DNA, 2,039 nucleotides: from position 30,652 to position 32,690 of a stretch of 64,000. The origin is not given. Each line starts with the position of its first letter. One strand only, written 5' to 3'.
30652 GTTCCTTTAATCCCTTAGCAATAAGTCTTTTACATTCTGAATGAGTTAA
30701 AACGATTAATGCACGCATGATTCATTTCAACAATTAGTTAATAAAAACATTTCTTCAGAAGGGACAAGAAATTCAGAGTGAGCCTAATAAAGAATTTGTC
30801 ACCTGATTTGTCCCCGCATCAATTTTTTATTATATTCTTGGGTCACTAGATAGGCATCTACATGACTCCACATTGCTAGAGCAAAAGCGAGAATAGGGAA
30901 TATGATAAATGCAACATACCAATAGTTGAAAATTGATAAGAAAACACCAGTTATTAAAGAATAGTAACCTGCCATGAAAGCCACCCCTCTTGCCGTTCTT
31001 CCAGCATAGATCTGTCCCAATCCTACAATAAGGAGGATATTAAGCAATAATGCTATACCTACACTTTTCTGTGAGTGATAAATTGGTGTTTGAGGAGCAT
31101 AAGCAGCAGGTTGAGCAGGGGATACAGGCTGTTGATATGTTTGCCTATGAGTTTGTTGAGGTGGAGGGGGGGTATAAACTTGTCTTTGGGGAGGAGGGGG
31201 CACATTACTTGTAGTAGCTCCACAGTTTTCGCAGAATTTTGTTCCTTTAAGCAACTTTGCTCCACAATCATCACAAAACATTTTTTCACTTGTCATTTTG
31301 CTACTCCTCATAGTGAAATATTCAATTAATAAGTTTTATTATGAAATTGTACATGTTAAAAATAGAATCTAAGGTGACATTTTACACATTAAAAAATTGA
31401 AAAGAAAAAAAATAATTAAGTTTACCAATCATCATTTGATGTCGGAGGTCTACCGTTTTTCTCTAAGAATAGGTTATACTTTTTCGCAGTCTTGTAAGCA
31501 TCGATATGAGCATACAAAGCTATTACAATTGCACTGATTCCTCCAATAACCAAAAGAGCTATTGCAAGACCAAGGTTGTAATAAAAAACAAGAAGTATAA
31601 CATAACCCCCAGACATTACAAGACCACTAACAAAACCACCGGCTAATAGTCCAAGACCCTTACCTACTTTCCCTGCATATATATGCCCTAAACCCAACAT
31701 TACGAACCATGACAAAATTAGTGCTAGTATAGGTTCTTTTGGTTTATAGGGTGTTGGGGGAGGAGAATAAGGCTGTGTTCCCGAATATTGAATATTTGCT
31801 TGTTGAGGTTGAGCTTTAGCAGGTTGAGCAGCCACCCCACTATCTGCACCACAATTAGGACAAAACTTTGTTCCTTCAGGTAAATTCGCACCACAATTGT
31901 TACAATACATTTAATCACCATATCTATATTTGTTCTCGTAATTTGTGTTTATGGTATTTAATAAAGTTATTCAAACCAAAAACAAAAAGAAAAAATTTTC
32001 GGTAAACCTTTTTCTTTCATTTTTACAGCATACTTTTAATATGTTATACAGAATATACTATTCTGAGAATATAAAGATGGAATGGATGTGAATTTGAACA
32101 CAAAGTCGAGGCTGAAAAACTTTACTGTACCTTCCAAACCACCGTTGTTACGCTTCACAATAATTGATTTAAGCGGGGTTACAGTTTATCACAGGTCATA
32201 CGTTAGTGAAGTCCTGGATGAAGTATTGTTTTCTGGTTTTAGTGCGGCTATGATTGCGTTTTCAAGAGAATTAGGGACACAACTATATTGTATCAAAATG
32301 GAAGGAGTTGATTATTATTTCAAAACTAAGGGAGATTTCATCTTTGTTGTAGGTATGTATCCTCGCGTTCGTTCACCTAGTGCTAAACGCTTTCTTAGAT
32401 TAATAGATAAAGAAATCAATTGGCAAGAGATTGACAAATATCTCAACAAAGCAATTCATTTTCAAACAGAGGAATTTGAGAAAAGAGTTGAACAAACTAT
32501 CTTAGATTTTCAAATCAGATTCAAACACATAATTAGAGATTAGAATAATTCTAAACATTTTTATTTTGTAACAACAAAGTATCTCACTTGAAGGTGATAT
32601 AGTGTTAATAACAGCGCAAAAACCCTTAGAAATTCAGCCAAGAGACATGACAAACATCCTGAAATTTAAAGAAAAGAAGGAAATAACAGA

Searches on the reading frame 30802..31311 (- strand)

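Call 26: search_protein_families(library=pfam, proteins=[window:30802-31311:-], max_evalue=0.001)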
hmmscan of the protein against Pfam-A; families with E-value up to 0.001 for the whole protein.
window:30802-31311:- (170 aa): 2 families
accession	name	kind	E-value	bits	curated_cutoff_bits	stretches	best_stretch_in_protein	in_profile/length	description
PF13240.11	Zn_Ribbon_1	-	5.6e-06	26.4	25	1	12-32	1-21/23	zinc-ribbon domain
PF12773.13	DZR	-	0.00065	20.3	27.3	0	7-33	9-33/45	Double zinc ribbon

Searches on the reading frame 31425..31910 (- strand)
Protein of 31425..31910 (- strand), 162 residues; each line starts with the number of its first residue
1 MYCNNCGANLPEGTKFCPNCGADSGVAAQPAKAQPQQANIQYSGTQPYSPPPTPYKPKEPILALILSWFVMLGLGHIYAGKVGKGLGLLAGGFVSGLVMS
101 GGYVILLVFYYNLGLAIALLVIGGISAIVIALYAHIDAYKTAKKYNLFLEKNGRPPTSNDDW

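Call 26: search_protein_families(library=pfam, proteins=[window:31425-31910:-], max_evalue=0.001)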
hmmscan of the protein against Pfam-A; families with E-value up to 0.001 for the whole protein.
window:31425-31910:- (162 aa): 3 families
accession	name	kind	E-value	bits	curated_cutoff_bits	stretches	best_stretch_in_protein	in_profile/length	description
PF13240.11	Zn_Ribbon_1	-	2.3e-08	34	25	1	2-23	1-22/23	zinc-ribbon domain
PF13248.11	Zn_ribbon_3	-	4.2e-06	26.5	27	1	2-23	4-25/26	zinc-ribbon domain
PF12773.13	DZR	-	0.00019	22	27.3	1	3-22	1-20/45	Double zinc ribbon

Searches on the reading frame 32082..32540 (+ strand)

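Call 26: search_protein_families(library=pfam, proteins=[window:32082-32540:+], max_evalue=0.001)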
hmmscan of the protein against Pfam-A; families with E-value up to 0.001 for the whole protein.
window:32082-32540:+ (153 aa): 0 families

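Call 65: search_protein_families(library=pfam, proteins=[window:32082-32540:+], max_evalue=0.1)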
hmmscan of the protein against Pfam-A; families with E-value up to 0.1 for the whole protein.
window:32082-32540:+ (153 aa): 1 family
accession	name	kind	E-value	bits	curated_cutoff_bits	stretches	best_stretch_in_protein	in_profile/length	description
PF23302.1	HTH_DNAJC9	-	0.044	14.4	27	0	77-120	13-56/69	DNAJC9 HTH domain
